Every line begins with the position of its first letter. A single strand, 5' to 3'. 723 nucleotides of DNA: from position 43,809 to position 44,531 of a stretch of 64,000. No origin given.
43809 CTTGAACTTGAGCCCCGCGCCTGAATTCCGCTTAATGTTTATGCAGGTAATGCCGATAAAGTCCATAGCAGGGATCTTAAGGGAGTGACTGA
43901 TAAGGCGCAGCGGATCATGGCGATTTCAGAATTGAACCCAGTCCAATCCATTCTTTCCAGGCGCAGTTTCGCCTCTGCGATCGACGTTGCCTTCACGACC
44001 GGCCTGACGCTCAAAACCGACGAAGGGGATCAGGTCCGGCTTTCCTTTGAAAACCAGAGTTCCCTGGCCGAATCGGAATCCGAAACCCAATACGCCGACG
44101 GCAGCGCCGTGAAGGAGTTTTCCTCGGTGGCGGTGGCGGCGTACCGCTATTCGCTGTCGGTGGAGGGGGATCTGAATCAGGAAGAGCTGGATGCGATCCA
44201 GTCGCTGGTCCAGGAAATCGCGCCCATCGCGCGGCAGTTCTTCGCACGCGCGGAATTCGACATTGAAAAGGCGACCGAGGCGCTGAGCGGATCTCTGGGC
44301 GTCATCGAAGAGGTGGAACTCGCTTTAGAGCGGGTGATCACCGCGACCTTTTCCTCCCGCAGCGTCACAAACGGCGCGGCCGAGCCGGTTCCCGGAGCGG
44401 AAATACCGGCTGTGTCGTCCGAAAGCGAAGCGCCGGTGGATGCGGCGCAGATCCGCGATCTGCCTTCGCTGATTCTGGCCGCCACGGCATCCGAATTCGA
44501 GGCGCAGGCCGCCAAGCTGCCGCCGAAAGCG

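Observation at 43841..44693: Near-consensus sigma-28 promoter drives an unannotatable acidic 258-266-aa protein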

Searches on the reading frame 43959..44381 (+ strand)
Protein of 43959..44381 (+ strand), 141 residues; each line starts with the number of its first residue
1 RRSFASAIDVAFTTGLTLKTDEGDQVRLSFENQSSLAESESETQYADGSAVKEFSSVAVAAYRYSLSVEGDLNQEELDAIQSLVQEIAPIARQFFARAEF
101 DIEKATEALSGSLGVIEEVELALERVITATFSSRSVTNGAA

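Call 59: find_homologous_proteins(query=A4, max_evalue=0.001)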
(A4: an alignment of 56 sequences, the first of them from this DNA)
Query A4 (56 sequences) (141 aa, profile of the alignment): 32 proteins with E <= 0.001 among 2321 candidates.
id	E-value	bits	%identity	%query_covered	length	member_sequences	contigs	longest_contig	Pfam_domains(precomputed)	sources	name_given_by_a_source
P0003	2.9e-35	139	69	100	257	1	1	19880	-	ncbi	-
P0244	4.9e-35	138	66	99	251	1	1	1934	-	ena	-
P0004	1.2e-34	137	67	100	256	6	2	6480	-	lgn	-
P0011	2.3e-34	136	65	99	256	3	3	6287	-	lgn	-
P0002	2.5e-34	136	87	99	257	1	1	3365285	-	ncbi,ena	-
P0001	3.0e-34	136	100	100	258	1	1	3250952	-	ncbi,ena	-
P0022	3.4e-34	135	63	99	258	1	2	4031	-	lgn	-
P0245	4.2e-34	135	60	100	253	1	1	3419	-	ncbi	-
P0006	4.8e-34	135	65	100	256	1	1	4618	-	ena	-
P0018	7.1e-34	134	63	100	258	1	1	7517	-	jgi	jgi:hypothetical protein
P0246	7.7e-34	134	63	96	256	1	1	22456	-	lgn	-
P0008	1.1e-33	134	64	94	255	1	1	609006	-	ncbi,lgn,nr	ncbi:MAG: hypothetical protein NPINA01_23300 [Nitrospinaceae bacterium]|nr:MAG: hypothetical protein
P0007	1.5e-33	133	68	94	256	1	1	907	-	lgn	-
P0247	1.7e-33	133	62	98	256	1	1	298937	-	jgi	jgi:hypothetical protein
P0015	1.7e-33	133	63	97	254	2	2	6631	-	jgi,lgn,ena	-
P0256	1.9e-26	110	34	57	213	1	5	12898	-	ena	-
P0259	1.1e-25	108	29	57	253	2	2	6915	-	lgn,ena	-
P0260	2.5e-24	103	33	71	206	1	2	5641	-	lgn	-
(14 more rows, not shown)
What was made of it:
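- Tried and rejected: A core-domain profile returned mostly the same Nitrospinota proteins (call 59).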

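Call 60: find_encoding_contigs(protein=P0256, flank=5000, max_places=2)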
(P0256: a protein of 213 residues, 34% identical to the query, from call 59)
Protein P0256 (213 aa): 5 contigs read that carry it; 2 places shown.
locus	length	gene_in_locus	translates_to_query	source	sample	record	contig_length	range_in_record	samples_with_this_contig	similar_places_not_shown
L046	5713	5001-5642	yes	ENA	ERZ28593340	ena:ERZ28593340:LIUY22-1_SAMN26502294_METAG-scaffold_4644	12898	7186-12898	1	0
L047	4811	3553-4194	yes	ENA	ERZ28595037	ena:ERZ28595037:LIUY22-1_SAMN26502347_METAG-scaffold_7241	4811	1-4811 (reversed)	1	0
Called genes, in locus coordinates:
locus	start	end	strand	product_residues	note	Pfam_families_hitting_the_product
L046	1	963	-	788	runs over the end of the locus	PF02687:FtsX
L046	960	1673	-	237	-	PF00005:ABC_tran, PF02463:SMC_N (faint)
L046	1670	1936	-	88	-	PF12844:HTH_19 (weak), PF13560:HTH_31, PF13443:HTH_26 (weak), PF01381:HTH_3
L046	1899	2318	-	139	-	PF09946:DUF2178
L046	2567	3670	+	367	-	PF13483:Lactamase_B_3, PF00753:Lactamase_B (faint), PF12706:Lactamase_B_2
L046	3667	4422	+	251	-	-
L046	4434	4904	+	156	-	PF05099:TerB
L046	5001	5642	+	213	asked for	-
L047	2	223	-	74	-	?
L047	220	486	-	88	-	PF12844:HTH_19 (weak), PF13560:HTH_31, PF13443:HTH_26 (weak), PF01381:HTH_3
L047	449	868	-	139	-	PF09946:DUF2178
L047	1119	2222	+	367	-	PF13483:Lactamase_B_3, PF00753:Lactamase_B (faint), PF12706:Lactamase_B_2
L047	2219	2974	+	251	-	-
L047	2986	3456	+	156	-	PF05099:TerB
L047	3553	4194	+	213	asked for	-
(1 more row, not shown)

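Call 74: find_encoding_contigs(protein=P0259, flank=4000, max_places=2)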
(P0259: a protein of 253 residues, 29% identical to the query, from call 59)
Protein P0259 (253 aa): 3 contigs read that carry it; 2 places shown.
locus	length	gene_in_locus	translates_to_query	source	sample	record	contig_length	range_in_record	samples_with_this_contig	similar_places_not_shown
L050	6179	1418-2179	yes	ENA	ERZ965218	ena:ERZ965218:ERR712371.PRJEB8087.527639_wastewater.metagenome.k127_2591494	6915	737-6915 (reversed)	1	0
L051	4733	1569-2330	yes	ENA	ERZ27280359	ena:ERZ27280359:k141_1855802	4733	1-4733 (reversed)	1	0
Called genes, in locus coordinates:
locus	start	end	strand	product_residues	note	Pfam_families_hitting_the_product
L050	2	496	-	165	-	?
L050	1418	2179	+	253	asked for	-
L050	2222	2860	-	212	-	PF23835:DUF7205 (faint)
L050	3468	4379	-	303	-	PF00892:EamA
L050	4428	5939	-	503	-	PF01970:TctA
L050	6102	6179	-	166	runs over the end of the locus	PF07331:TctB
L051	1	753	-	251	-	?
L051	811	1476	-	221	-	-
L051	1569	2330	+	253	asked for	-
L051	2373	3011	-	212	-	PF23835:DUF7205 (faint)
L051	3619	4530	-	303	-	PF00892:EamA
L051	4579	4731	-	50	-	?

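Call 75: find_encoding_contigs(protein=P0260, flank=4000, max_places=2)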
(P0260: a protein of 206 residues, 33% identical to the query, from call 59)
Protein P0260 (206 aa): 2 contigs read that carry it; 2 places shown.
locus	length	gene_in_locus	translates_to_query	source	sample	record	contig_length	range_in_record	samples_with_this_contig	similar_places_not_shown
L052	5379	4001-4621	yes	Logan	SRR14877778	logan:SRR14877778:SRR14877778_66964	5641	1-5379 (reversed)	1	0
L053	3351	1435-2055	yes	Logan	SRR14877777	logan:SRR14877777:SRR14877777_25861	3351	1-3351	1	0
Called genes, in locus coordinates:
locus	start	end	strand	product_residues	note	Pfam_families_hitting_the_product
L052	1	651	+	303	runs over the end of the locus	?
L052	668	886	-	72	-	PF12844:HTH_19 (weak), PF13443:HTH_26 (weak), PF13560:HTH_31, PF01381:HTH_3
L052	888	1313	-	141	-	PF09946:DUF2178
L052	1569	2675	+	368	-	PF13483:Lactamase_B_3, PF12706:Lactamase_B_2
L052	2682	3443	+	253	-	PF13453:Zn_ribbon_TFIIB (weak)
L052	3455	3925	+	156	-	PF05099:TerB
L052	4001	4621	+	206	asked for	-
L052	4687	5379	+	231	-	?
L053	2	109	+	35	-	?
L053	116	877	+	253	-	PF13453:Zn_ribbon_TFIIB (weak)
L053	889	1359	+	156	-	PF05099:TerB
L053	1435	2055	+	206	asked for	-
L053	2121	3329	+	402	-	PF25917:BSH_RND, PF25973:BSH_CzcB, PF25876:HH_MFP_RND, PF25944:Beta-barrel_RND (weak), PF25954:Beta-barrel_RND_2, PF25990:Beta-barrel_YknX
